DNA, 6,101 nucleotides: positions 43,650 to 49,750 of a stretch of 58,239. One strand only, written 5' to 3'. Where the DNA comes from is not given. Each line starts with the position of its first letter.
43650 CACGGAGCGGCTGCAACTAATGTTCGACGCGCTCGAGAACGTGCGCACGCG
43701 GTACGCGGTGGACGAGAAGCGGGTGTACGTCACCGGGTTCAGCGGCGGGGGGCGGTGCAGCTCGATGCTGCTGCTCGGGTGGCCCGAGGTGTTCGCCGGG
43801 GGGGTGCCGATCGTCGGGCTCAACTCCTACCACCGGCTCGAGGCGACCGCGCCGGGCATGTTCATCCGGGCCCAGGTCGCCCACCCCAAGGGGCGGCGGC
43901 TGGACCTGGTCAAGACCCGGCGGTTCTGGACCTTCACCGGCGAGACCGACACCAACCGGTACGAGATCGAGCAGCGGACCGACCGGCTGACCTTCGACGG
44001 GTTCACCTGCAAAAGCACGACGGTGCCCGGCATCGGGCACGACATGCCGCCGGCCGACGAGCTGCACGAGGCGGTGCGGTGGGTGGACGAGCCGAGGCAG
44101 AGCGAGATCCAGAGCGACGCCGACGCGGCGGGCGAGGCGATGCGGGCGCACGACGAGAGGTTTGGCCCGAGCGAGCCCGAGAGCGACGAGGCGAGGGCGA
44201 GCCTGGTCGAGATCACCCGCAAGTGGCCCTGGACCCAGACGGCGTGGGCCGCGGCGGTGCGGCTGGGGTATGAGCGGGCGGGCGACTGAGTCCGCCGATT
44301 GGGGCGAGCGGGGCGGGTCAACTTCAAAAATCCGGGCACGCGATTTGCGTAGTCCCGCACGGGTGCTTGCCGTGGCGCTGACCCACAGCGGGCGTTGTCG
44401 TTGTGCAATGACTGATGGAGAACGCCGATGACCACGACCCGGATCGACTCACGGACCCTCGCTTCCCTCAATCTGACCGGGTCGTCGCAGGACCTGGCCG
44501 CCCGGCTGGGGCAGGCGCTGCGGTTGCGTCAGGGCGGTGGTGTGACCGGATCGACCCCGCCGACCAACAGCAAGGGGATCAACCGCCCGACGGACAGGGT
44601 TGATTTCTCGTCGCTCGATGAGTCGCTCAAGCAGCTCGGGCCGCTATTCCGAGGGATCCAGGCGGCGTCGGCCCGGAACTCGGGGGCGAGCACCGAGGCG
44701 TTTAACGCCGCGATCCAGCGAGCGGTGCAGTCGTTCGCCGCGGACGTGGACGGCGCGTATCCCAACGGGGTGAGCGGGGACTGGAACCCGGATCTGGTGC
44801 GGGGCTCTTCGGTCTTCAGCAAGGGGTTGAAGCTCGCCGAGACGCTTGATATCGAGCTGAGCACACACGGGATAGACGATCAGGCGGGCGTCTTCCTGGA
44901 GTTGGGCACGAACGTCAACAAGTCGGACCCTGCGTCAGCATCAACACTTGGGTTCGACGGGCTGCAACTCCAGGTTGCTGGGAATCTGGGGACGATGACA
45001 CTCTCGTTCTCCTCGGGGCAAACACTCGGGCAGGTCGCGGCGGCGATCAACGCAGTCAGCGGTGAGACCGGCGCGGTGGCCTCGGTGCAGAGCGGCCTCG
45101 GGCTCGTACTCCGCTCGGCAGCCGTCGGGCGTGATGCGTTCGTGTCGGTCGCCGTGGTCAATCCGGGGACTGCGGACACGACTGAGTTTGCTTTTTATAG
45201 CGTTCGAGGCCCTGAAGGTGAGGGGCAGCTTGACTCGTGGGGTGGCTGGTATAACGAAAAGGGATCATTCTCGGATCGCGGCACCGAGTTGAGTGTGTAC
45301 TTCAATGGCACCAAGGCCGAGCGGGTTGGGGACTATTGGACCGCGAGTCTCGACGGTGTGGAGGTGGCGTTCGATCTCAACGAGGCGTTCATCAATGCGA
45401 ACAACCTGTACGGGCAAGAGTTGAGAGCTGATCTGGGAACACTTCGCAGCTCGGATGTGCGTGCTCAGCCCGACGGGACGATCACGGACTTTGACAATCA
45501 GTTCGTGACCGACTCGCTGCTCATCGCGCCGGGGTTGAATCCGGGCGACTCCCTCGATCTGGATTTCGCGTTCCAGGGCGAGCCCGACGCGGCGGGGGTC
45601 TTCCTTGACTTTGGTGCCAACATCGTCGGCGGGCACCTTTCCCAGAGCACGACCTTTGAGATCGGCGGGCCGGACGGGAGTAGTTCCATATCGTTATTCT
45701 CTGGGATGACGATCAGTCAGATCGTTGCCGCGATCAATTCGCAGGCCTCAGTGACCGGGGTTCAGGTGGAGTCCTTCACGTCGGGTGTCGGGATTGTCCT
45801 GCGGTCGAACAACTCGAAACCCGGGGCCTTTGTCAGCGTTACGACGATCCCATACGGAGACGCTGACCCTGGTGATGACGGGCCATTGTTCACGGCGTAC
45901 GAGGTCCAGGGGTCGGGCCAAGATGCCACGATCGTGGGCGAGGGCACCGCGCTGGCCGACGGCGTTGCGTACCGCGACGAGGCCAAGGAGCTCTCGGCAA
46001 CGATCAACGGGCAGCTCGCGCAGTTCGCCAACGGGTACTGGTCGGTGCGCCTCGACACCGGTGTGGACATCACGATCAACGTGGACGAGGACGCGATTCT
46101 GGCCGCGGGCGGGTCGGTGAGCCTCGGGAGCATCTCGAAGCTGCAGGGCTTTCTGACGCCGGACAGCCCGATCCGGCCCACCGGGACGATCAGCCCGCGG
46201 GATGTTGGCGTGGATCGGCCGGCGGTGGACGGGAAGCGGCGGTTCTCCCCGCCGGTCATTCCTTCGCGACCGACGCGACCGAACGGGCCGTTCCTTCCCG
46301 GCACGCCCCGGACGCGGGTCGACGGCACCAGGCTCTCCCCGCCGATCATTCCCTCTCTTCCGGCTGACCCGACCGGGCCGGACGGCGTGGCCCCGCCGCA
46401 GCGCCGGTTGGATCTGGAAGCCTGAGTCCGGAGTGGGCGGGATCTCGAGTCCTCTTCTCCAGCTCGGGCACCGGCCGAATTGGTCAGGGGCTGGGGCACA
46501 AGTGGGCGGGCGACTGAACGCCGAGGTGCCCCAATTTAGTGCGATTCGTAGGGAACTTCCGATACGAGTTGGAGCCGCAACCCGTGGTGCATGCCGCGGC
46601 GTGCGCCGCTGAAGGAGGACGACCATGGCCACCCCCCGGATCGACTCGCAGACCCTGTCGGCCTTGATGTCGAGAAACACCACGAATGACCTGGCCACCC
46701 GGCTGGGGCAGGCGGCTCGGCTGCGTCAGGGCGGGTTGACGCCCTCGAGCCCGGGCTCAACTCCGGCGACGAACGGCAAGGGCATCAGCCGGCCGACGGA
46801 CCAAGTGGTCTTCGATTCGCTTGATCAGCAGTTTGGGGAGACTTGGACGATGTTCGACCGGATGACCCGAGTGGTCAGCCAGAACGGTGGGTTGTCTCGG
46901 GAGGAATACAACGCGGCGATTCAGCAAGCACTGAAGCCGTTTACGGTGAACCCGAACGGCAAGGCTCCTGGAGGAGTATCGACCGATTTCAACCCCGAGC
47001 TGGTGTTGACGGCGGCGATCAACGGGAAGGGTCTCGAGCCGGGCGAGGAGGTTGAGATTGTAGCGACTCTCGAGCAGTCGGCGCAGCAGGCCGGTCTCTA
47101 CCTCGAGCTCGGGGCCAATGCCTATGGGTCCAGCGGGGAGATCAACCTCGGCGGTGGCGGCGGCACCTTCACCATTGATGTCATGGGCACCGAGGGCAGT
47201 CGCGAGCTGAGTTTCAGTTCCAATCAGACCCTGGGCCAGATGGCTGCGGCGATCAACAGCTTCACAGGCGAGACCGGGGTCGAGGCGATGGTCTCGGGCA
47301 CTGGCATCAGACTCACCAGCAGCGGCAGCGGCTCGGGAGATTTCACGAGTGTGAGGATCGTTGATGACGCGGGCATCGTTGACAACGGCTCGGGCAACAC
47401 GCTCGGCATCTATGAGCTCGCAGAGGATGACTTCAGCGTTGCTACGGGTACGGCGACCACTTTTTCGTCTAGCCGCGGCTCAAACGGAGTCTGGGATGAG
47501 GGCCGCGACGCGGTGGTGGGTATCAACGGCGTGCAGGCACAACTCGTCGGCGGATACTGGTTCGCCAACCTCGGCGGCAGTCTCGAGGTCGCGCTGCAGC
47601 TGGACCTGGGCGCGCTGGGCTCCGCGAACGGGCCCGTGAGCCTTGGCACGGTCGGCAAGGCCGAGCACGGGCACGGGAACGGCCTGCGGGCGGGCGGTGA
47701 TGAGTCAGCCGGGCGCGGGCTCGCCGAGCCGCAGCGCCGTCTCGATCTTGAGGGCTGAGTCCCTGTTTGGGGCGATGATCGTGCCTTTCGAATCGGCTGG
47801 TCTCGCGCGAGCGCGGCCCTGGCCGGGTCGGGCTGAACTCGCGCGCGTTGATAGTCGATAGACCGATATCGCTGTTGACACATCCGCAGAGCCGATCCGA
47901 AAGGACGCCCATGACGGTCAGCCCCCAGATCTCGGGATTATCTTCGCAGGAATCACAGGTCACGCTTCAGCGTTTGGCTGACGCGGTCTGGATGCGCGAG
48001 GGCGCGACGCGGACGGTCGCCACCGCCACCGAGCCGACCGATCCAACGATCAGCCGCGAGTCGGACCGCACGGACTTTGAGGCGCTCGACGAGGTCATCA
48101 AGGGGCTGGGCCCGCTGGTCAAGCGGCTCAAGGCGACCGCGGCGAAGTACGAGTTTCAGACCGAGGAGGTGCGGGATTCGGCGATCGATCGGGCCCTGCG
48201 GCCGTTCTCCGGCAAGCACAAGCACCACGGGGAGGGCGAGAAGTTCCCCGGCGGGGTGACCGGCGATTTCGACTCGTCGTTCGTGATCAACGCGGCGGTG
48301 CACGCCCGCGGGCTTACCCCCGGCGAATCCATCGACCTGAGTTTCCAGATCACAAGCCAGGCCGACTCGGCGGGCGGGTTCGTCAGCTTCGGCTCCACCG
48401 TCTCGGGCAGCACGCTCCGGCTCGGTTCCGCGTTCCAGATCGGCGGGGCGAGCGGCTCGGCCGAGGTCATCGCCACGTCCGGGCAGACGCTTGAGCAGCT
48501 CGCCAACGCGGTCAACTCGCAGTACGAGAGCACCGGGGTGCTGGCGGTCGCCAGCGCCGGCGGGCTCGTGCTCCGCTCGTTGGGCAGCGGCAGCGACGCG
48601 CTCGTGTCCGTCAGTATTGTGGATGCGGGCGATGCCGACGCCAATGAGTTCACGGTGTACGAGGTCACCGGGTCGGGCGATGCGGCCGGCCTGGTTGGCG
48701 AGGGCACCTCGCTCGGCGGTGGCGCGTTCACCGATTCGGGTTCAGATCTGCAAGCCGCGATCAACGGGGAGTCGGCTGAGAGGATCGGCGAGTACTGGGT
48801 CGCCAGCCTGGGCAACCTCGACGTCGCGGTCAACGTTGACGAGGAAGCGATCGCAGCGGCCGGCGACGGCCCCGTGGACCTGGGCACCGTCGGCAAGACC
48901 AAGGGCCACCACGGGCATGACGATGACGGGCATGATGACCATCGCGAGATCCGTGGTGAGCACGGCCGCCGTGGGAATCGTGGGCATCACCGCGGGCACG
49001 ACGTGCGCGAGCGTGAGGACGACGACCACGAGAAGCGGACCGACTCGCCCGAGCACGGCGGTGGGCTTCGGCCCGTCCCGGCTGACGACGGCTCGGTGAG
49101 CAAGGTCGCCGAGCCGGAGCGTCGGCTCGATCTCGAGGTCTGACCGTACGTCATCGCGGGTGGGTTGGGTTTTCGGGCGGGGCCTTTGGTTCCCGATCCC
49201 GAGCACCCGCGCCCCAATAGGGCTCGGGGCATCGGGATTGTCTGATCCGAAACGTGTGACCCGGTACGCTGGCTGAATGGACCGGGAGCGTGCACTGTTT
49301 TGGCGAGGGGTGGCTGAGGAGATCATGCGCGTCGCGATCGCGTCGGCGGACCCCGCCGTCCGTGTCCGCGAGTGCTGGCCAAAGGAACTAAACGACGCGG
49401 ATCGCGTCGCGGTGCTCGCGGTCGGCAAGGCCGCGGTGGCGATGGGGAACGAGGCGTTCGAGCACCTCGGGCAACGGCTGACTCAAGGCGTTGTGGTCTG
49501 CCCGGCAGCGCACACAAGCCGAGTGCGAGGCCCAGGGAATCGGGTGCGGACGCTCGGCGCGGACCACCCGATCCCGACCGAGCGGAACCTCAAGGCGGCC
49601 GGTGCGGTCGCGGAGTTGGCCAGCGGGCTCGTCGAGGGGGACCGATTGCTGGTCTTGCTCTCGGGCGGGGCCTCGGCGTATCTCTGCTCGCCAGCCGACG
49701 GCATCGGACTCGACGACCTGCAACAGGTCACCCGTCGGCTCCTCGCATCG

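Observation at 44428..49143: Tandem trio of flagellin-like paralogs: D0-like N-terminus, Flagellin_IN motifs, invariant C-terminal RRLDLE, no flagellin C-terminal domain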

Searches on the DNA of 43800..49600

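Call 100: search_rna_families(source=window, start=43800, end=49600, threshold=evalue, max_evalue=0.1)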
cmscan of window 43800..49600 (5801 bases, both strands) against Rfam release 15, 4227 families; matches with E-value up to 0.1: 0.
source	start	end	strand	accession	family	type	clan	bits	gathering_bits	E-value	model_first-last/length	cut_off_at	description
